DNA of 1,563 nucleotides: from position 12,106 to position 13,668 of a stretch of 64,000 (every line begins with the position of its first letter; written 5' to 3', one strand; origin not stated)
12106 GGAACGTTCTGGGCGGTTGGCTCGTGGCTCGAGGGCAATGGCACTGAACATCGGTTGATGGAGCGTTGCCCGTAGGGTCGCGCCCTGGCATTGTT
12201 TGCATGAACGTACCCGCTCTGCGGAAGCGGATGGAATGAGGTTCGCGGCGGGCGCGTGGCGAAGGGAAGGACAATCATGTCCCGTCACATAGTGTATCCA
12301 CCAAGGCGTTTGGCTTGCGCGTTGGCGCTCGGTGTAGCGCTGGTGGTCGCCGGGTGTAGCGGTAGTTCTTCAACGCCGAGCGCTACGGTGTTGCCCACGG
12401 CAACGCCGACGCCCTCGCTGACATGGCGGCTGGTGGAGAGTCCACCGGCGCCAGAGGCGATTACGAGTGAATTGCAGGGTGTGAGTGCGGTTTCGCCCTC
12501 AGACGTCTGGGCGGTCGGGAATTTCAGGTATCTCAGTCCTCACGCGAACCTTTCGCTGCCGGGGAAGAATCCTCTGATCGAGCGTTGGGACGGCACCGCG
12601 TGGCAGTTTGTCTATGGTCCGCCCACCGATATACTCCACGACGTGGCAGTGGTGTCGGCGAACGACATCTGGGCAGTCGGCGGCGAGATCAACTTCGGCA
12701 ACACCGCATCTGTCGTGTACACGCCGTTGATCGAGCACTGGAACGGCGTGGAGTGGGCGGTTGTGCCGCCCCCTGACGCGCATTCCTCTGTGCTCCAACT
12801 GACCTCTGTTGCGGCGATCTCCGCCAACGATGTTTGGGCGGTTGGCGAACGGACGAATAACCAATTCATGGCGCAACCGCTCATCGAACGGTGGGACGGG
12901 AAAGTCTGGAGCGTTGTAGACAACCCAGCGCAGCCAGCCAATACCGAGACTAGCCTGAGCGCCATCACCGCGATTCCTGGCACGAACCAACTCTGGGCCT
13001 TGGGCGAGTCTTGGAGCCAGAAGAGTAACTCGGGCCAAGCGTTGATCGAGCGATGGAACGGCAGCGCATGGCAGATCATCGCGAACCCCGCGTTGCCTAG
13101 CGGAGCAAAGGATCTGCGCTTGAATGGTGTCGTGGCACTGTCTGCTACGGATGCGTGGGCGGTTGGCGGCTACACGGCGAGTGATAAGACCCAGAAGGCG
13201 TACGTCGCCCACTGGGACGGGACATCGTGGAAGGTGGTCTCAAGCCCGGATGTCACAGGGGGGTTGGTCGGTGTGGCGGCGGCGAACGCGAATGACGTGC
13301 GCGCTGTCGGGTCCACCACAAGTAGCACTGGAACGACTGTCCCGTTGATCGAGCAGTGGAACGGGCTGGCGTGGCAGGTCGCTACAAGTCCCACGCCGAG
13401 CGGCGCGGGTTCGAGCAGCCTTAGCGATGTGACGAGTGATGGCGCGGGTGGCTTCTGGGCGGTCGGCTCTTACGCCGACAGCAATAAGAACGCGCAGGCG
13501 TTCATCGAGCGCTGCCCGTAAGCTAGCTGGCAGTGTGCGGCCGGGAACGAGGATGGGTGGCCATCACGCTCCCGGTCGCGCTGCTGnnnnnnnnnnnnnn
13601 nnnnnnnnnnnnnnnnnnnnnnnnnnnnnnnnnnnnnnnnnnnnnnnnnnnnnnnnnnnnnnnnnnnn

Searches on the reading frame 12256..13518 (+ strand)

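Call 62: search_protein_families(library=pfam, proteins=[window:12256-13518:+], max_evalue=0.00001)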
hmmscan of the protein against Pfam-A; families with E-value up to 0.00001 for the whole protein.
window:12256-13518:+ (421 aa): 1 family
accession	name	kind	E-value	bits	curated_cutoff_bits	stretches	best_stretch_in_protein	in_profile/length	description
PF19565.4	DUF6087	-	3.1e-07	31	27.1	0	106-119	44-57/99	Family of unknown function (DUF6087)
